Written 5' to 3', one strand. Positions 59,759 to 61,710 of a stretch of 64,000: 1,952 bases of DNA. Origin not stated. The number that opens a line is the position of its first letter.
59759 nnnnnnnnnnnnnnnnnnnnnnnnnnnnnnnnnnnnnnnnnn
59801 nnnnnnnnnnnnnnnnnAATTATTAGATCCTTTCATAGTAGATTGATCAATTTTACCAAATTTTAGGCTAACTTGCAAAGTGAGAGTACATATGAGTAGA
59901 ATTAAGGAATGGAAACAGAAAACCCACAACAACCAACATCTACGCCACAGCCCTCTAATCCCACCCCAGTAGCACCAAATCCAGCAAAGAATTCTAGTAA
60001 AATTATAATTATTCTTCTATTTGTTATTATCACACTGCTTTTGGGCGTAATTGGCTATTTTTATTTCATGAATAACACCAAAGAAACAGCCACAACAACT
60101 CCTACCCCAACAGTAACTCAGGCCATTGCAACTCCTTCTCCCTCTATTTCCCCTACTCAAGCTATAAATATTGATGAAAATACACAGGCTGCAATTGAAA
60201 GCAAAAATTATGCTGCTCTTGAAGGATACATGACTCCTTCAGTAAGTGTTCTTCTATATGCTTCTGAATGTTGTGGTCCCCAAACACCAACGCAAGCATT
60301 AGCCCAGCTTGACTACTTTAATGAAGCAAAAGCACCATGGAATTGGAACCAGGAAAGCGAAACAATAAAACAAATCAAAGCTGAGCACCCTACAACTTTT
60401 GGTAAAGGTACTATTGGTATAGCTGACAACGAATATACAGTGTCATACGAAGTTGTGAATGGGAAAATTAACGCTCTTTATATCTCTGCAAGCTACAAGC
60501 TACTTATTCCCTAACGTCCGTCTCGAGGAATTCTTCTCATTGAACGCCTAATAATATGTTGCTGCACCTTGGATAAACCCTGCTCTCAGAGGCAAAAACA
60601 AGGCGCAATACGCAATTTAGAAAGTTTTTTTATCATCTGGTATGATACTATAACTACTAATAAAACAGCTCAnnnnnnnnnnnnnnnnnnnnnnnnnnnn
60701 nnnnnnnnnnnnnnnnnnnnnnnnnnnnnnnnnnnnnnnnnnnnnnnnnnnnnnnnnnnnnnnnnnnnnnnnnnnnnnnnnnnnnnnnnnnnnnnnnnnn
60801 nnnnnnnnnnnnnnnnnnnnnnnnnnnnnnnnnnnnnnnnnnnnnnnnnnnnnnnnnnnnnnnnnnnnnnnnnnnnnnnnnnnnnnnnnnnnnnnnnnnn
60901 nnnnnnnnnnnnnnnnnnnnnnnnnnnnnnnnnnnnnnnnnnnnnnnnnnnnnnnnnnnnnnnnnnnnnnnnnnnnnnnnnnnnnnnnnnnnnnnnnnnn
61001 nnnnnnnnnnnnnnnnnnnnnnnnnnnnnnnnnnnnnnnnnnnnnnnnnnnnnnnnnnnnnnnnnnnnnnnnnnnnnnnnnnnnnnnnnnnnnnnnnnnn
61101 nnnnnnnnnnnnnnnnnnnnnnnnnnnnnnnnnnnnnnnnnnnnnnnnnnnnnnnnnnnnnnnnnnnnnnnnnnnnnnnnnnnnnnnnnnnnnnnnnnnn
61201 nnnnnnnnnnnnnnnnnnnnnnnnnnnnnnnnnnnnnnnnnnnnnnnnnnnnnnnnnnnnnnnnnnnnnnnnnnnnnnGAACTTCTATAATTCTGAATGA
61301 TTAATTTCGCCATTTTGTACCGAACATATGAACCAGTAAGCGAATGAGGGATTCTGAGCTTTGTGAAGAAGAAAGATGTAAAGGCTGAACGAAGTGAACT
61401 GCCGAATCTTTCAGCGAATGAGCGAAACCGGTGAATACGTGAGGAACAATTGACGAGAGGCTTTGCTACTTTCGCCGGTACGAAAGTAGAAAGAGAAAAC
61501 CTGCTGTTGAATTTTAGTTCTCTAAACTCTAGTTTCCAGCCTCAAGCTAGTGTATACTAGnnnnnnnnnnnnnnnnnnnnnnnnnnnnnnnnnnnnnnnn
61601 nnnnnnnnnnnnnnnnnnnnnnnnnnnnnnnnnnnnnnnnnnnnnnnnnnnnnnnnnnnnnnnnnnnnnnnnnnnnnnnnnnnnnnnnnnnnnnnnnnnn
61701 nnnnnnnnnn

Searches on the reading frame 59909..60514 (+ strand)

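Call 21: search_protein_families(library=pfam, proteins=[window:59909-60514:+], max_evalue=0.01)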
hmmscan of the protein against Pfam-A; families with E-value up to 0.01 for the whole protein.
window:59909-60514:+ (201 aa): 1 family
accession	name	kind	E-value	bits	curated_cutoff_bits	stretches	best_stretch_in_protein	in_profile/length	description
PF01490.24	Aa_trans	-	0.0047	16.1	25.6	1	25-65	222-266/410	Transmembrane amino acid transporter protein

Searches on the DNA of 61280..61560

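Call 33: search_rna_families(source=window, start=61280, end=61560, threshold=evalue, max_evalue=10, show_alignments=2)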
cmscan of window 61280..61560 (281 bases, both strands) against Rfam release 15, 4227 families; matches with E-value up to 10: 6.
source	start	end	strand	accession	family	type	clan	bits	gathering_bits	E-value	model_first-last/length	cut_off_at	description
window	61387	61444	+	RF01143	sR16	Gene; snRNA; snoRNA; CD-box;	-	14.6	70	1.8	1-53/53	no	Small nucleolar RNA sR16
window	61342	61389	+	RF01147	sR12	Gene; snRNA; snoRNA; CD-box;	-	14.3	38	0.85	1-52/52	no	Small nucleolar RNA sR12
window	61386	61521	+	RF02973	Enterococcus-1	Gene; sRNA;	-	13.9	71.4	1.9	1-152/152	no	Enterococcus-1 RNA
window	61466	61541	-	RF00119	C0299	Gene; sRNA;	-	13.3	40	5.3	1-79/79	no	C0299 RNA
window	61365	61404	+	RF01306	sR52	Gene; snRNA; snoRNA; CD-box;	-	10.5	50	8.5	1-60/60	no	Small nucleolar RNA sR52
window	61339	61390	+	RF01152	sR1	Gene; snRNA; snoRNA; CD-box;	-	9.6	45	3.7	1-57/57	no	Small nucleolar RNA sR1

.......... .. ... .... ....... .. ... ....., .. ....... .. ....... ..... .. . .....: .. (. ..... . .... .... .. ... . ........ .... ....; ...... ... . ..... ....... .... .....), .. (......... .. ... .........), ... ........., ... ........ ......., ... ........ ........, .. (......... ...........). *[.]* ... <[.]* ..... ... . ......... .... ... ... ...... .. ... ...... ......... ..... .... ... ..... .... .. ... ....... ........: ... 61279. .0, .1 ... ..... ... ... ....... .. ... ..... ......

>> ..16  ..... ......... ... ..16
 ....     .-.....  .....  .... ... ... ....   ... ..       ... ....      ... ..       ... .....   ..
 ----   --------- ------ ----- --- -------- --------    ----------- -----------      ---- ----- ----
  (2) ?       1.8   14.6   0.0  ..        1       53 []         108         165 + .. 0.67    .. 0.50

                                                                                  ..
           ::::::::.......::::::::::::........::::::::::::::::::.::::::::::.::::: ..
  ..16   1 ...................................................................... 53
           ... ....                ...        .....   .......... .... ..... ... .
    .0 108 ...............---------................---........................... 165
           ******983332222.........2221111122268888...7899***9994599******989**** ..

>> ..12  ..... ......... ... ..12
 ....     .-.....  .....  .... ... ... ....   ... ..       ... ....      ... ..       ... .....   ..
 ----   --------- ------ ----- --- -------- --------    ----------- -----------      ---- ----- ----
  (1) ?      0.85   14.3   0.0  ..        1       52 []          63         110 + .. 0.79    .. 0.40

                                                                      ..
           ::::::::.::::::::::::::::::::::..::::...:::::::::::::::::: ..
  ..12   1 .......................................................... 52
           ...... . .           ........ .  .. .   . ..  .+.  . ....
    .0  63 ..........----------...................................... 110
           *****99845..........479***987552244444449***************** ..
